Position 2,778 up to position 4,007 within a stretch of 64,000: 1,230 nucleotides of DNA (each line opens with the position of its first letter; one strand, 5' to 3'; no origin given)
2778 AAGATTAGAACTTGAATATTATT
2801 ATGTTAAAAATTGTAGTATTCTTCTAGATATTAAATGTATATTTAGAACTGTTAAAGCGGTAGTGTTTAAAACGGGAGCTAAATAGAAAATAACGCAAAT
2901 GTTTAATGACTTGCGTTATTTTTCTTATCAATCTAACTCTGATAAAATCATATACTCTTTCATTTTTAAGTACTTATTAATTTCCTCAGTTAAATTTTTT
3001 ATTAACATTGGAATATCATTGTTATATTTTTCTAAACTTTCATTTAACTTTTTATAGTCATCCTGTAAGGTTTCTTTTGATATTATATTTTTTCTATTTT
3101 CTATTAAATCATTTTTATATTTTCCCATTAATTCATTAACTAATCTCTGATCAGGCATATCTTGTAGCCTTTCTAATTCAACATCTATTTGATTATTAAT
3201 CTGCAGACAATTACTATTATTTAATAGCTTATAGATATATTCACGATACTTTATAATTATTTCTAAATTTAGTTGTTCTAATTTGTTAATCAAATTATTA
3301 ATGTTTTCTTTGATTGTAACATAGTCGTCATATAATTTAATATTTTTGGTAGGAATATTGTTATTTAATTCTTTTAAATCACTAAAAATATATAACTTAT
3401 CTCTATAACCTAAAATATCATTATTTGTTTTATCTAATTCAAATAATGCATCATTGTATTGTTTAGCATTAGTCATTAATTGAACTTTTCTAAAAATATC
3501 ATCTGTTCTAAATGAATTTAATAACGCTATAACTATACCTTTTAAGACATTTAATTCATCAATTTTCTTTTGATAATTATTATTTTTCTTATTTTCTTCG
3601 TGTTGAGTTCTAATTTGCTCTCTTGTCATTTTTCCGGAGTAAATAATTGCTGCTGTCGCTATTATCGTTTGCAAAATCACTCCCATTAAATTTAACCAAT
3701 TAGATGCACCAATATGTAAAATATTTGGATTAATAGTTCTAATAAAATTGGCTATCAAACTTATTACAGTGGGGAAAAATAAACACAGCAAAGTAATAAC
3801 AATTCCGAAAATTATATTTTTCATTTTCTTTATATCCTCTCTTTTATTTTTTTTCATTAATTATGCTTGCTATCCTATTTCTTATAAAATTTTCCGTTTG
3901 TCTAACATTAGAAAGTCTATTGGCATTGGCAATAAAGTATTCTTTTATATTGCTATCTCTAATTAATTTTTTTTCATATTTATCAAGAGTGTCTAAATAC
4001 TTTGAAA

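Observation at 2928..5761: Compact three-gene cassette (unknown 275-aa protein, ClpB-D2-like AAA+ ATPase, 2-TM coiled-coil protein): candidate novel defence or abortive-infection module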

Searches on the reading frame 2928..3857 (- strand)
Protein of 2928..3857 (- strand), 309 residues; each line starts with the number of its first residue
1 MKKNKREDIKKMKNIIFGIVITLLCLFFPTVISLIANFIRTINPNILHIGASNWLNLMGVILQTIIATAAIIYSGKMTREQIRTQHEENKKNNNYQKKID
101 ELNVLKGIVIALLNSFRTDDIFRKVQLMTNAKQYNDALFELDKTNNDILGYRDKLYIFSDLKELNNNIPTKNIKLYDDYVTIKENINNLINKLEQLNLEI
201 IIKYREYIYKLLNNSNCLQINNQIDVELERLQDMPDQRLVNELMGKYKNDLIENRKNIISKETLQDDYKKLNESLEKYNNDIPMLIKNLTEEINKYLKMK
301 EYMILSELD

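Call 3: search_protein_families(library=padloc, proteins=[window:2928-3857:-], max_evalue=0.01)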
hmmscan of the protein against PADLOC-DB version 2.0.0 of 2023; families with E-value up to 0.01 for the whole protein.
window:2928-3857:- (309 aa): 0 families

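Call 4: search_protein_families(library=pfam, proteins=[window:2928-3857:-], max_evalue=0.01)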
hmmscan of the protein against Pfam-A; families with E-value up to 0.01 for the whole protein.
window:2928-3857:- (309 aa): 1 family
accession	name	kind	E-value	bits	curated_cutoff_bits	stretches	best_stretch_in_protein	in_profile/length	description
PF19992.4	DUF6427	-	0.0011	18.7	25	1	4-95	103-194/301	Family of unknown function (DUF6427)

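Call 9: find_homologous_proteins(query=window:2928-3857:-, max_evalue=0.001)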
Query window:2928-3857:- (309 aa): 23 proteins with E <= 0.001 among 2869 candidates.
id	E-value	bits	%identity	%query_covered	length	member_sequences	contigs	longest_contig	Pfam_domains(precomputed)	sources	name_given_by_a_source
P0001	5.7e-189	645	100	100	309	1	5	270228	-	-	-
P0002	7.1e-186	634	98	100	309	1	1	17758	-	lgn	-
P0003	8.2e-185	631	97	100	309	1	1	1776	-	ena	-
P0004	1.0e-184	631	97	100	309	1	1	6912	-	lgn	-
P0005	1.4e-184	630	97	100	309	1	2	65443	-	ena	-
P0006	1.2e-183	627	97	100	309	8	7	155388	-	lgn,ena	-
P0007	1.7e-183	627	96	100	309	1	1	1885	-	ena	-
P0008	1.9e-183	626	97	100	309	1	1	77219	-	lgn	-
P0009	2.5e-183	626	97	100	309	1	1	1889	-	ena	-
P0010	6.4e-183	625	97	100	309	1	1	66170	-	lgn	-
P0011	1.4e-182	624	96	100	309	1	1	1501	-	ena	-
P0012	3.1e-182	622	96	100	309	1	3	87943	-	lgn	-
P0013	3.5e-181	619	96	100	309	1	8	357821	-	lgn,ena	-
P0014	3.5e-179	612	98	96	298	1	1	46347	-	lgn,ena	-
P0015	4.0e-178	609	97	96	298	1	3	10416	-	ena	-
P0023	2.9e-103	363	100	59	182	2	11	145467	-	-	-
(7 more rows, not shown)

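Call 11: find_encoding_contigs(protein=P0013, flank=8000, max_places=6)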
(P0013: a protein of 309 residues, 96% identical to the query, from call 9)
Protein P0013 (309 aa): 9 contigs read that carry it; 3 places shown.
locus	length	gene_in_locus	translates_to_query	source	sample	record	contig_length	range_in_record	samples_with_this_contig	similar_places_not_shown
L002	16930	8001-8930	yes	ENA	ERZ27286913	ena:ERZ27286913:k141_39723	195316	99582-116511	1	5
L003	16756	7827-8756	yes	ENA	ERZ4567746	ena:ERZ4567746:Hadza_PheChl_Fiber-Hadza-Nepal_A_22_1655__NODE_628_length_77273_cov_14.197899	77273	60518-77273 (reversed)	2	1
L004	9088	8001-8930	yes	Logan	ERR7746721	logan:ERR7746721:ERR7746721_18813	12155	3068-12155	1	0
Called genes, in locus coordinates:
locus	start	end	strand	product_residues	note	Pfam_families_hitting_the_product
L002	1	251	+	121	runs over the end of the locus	PF05656:DUF805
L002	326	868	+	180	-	-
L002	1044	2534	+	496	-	-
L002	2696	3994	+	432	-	PF13173:AAA_14, PF13635:DUF4143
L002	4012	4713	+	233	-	-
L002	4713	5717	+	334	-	PF02518:HATPase_c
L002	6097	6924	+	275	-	PF19952:DUF6414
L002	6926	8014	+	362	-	PF07724:AAA_2, PF07728:AAA_5, PF00004:AAA, PF00910:RNA_helicase (faint)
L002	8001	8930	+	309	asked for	-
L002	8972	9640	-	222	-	PF02397:Bac_transf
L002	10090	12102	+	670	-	PF00005:ABC_tran (faint), PF02463:SMC_N (faint), PF13304:AAA_21 (faint), PF13166:AAA_13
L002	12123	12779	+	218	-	-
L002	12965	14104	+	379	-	PF13439:Glyco_transf_4, PF00534:Glycos_transf_1, PF13692:Glyco_trans_1_4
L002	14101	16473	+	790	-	PF04230:PS_pyruv_trans, PF13183:Fer4_8 (faint), PF00037:Fer4 (faint), PF12838:Fer4_7, PF13187:Fer4_9 (weak), PF13237:Fer4_10 (faint), PF14697:Fer4_21 (weak), PF04432:FrhB_FdhB_C, +1 more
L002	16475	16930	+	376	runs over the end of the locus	PF13439:Glyco_transf_4, PF13579:Glyco_trans_4_4 (weak), PF00534:Glycos_transf_1, PF13692:Glyco_trans_1_4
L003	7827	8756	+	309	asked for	-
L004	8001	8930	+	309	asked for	-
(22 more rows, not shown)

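Call 19: search_protein_families(library=phrogs, proteins=[window:2928-3857:-], max_evalue=0.01)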
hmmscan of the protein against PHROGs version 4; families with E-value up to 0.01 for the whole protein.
window:2928-3857:- (309 aa): 1 family
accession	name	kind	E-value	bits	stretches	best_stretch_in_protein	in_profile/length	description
phrog_21436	-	unknown function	0.0064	17.7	0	53-91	3-40/98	-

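Call 20: search_protein_families(library=ncbifam, proteins=[window:2928-3857:-], max_evalue=0.01)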
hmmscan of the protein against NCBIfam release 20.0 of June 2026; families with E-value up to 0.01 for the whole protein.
window:2928-3857:- (309 aa): 0 families

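Call 33: predict_structure(alignment_id=A1)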
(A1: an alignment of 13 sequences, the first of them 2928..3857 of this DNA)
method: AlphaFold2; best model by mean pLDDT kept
length: 309 residues; sequences in the alignment: 13
mean_pLDDT: 70.3   pTM: 0.51
mean pLDDT of the five models: 70.3, 60.8, 53.1, 47.0, 44.0
residues with pLDDT >= 90: 0; 70-90: 178; 50-70: 96; < 50: 35
segments of 3 or more residues with pLDDT < 50: 1-3, 46-53, 74-77, 160-170
pLDDT, mean of each block of 10 residues (from residue 1): 51 60 60 58 50 51 52 47 52 67 76 69 74 83 80 65 44 68 83 83 86 85 85 86 87 84 84 76 84 82 65
secondary structure, 60 per line:
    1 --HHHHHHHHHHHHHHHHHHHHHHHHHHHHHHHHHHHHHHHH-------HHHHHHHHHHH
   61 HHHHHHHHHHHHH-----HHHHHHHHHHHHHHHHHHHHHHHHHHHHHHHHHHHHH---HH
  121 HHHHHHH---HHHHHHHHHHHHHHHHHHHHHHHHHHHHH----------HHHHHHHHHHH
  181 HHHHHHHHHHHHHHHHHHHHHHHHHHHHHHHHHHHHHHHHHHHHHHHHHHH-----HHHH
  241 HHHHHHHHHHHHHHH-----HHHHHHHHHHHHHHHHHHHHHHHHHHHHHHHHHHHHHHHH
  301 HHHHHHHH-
elements in order: H3-42 H50-73 H79-115 H119-127 H131-159 H170-231 H237-255 H261-308

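Call 35: search_protein_representatives(protein=window:2928-3857:-)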
Query: 309 residues. Proteins with E-value up to 0.001 (for the whole library): 9; up to 1e-10: 6; up to 1e-30: 4. The best 9 are listed.
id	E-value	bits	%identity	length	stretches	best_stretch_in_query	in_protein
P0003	2.6e-185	630.9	97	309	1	1-309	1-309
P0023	9.3e-104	363.3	100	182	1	128-309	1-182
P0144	7.7e-65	235.6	44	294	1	25-308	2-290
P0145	2.8e-33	132.1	48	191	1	83-261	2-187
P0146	9.5e-14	68.0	26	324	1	11-308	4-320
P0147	1.5e-12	64.0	26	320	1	9-307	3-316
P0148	2.6e-10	56.7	27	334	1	8-306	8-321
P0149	7.5e-09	51.9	24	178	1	14-174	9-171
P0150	3.4e-06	43.2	26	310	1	11-300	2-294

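Call 36: find_encoding_contigs(protein=P0144, flank=6000, max_places=3)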
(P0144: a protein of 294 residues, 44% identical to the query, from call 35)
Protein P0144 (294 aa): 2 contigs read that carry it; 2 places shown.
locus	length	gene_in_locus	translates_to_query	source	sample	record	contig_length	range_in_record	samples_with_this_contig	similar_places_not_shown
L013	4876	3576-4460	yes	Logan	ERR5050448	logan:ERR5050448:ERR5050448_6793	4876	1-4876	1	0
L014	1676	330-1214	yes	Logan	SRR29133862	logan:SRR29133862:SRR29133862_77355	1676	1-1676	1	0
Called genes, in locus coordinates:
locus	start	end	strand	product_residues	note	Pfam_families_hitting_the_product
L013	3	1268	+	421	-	?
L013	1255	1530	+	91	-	-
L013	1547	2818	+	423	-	PF16289:PIN_12, PF18476:PIN_8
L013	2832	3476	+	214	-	-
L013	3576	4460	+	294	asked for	-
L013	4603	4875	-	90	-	?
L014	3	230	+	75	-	?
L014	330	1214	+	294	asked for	-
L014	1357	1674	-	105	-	?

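Call 37: find_encoding_contigs(protein=P0146, flank=6000, max_places=3)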
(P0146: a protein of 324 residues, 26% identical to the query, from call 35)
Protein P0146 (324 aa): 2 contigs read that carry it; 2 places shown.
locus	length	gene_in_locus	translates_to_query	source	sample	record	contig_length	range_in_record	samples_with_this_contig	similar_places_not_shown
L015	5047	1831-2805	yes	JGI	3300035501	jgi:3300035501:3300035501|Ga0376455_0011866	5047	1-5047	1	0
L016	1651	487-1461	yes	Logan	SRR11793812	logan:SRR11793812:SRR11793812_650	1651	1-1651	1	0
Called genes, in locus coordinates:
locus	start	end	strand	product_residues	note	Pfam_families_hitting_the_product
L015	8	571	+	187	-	PF01420:Methylase_S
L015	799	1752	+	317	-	PF14088:DUF4268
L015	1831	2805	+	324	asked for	-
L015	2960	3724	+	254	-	-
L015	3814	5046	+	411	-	PF13304:AAA_21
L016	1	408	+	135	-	?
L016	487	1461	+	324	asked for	-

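Call 38: find_encoding_contigs(protein=P0147, flank=6000, max_places=3)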
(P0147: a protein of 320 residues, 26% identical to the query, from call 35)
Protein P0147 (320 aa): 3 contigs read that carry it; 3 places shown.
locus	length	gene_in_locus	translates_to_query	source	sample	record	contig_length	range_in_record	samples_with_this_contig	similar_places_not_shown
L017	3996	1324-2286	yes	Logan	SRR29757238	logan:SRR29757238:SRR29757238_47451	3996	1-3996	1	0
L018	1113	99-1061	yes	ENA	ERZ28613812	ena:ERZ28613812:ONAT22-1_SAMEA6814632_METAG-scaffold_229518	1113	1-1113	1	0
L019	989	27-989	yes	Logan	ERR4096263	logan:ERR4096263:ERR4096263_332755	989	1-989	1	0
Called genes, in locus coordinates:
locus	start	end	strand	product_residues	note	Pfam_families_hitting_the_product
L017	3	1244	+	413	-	?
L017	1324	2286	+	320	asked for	-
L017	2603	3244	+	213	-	PF23472:LysM2_CERK1_LYK3_4_5 (faint), PF00570:HRDC (faint), PF23446:LysM1_NFP_LYK (faint), PF23457:LysM2_NFP (faint), PF01476:LysM, PF22310:NMB0315_dom_I (faint), PF01476:LysM, PF23473:LysM3_LYK4_5 (weak), +2 more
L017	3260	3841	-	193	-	PF06541:ABC_trans_CmpB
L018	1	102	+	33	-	?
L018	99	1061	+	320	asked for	-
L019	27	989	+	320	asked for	?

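Call 39: find_encoding_contigs(protein=P0148, flank=6000, max_places=3)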
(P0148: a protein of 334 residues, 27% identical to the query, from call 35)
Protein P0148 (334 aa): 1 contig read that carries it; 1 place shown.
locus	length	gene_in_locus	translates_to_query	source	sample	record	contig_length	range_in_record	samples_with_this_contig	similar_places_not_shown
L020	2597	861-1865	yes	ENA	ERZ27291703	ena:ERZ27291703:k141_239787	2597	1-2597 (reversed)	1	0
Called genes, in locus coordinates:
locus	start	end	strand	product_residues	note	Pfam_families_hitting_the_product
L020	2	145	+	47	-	?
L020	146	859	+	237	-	-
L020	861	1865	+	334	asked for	-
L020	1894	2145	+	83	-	-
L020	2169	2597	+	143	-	?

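Call 40: find_encoding_contigs(protein=P0150, flank=6000, max_places=3)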
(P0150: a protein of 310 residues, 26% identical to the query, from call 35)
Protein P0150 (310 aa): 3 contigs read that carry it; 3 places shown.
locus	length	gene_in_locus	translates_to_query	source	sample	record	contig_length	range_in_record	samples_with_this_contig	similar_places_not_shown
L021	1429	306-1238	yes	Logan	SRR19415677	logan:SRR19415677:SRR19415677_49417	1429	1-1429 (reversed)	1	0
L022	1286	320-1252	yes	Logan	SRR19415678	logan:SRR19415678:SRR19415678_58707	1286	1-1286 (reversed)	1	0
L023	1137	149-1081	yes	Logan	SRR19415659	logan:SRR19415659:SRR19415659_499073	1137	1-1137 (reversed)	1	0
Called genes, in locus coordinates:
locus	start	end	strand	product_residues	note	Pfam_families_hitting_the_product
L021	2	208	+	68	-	?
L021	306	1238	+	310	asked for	-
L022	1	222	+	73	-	?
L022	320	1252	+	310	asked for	-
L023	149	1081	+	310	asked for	-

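Call 41: fold_search(model_id=the predicted structure, library=pdb)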
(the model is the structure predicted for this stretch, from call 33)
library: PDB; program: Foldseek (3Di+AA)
matches with E <= 10: 509; with E <= 0.001: 0
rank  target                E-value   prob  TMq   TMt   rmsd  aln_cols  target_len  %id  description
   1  5i6r                  1.0e-01  0.69  0.26  0.20  35.0       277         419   13  Crystal Structure of srGAP2 F-BARx WT Form-1 (released 2017-08-30)
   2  7p3r_B                1.1e-01  0.38  0.18  0.17  35.2       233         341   13  Helical structure of the toxin MakA from Vibrio cholera (released 2022-02-23)
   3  6gy7_A                1.3e-01  0.75  0.25  0.23  36.1       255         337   12  Crystal structure of XaxB from Xenorhabdus nematophil (released 2018-07-25)
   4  6ek4_B                1.4e-01  0.41  0.19  0.19  31.4       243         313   12  PaxB from Photorhabdus luminescens (released 2018-05-16)
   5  4tql_B                1.5e-01  0.41  0.16  0.20  27.4       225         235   15  Computationally designed three helix bundle (released 2014-10-15)
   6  3q0k_B                1.6e-01  0.35  0.20  0.21  32.0       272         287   11  Crystal structure of Human PACSIN 2 F-BAR (released 2012-02-15)
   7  7aam_B                1.7e-01  0.57  0.23  0.24  32.3       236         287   11  Crystal structure of the F-BAR domain of PSTIPIP1 bound to the CTH domain of the phosphatase LYP (released 2022-02-23)
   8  3q0k_D                1.7e-01  0.82  0.31  0.33  31.5       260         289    9  Crystal structure of Human PACSIN 2 F-BAR (released 2012-02-15)
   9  7aal_A                1.8e-01  0.47  0.20  0.22  30.3       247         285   10  Crystal structure of the F-BAR domain of PSTIPIP1, G258A mutant (released 2022-02-23)
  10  9ivk_A                1.8e-01  0.18  0.14  0.15  34.5       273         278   17  cryo-EM structure of a tmFAP (released 2024-11-20)
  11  3abh_A                2.0e-01  0.41  0.22  0.23  32.3       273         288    8  Crystal structure of the EFC/F-BAR domain of human PACSIN2/Syndapin II (2.0 A) (released 2010-04-14)
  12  5i6j                  2.1e-01  0.77  0.30  0.23  33.4       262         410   12  Crystal Structure of SRGAP2 F-BARx (released 2017-03-08)
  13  8afz_B                2.1e-01  0.47  0.23  0.20  30.2       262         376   11  Architecture of the ESCPE-1 membrane coat (released 2023-06-21)
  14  3q84_B                2.1e-01  0.23  0.17  0.19  33.1       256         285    9  Crystal structure of human PACSIN 1 F-BAR domain (released 2012-02-22)
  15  3q0k_C                2.5e-01  0.54  0.26  0.28  32.2       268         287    9  Crystal structure of Human PACSIN 2 F-BAR (released 2012-02-15)
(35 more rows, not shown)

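Call 42: search_protein_families(library=padloc, proteins=[L013:3-1268:+, L013:1255-1530:+, L013:1547-2818:+, L013:2832-3476:+, L015:799-1752:+, L015:2960-3724:+, L015:3814-5046:+, L017:3-1244:+, L020:146-859:+, L020:1894-2145:+], max_evalue=0.001)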
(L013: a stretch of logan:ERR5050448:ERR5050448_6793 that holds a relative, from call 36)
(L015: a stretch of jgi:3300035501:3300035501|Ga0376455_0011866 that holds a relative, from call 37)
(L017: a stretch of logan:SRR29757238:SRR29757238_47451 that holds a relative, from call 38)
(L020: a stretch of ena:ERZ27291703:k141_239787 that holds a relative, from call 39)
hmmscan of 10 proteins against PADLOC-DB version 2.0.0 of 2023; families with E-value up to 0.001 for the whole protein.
L013:3-1268:+ (421 aa): 2 families
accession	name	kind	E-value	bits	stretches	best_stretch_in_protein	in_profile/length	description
PDLC02208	Ppl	-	4.9e-17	59.3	1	280-407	762-890/894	-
PDLC04135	mad3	-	3.5e-08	31.4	1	275-374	244-343/374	mads_3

L013:1255-1530:+ (91 aa): 0 families

L013:1547-2818:+ (423 aa): 0 families

L013:2832-3476:+ (214 aa): 0 families

L015:799-1752:+ (317 aa): 4 families
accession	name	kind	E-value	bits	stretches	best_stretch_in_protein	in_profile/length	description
PDLC04911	PDC-S11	-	2.1e-121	403.1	1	9-315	1-312/318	-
PDLC04912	PDC-S11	-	1.5e-117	390.2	1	9-315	1-310/313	-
PDLC04914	PDC-S11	-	6e-82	273.3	1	9-314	1-307/314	-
PDLC04913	PDC-S11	-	2.4e-20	70.9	1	167-315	215-364/375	-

L015:2960-3724:+ (254 aa): 1 family
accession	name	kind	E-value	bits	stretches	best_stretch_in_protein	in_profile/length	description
PDLC04908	PDC-S10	-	4.5e-08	30.6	1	25-101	26-99/223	-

L015:3814-5046:+ (411 aa): 29 families (the best 25 are shown)
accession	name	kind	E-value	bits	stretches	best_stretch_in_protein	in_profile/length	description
PDLC02335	AbiLi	-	1.5e-88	295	1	1-409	49-294/326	AbiLi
PDLC02980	AriA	-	4.6e-31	106.9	1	45-338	2-301/304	-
PDLC04182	HEC-01A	-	3.5e-12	44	1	265-369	278-378/406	-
PDLC04135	mad3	-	2.7e-11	41.6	1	2-362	2-346/374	mads_3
PDLC04176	HEC-01A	-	9e-11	39.7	1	44-366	25-344/371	-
PDLC04608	PDC-M38A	-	1.3e-10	39.5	1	43-335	26-311/367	-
PDLC04180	HEC-01A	-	3.4e-10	37.7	1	47-360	27-341/382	-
PDLC04392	PDC-M07A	-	9.9e-09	32.7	1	211-341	230-352/432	-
PDLC04183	HEC-01A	-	1.6e-08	32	1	243-368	257-374/402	-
PDLC00271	PtuA1|PtuA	-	3.7e-08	31.3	1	30-336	23-318/421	AAA ATPase domain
PDLC04144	HEC-01B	-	3.1e-07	27.8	0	272-366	276-364/395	-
PDLC00304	PtuA1|PtuA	-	3.5e-07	27.7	0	36-80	33-77/444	AAA ATPase domain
PDLC04393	PDC-M07A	-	5.7e-07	26.9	0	211-366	232-381/435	-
PDLC00295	PtuA1|PtuA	-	7e-07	26.7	1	279-363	276-355/451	AAA ATPase domain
PDLC00301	PtuA1|PtuA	-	1e-06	26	1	293-368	282-351/429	AAA ATPase domain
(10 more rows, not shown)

L017:3-1244:+ (413 aa): 0 families

L020:146-859:+ (237 aa): 0 families

L020:1894-2145:+ (83 aa): 0 families
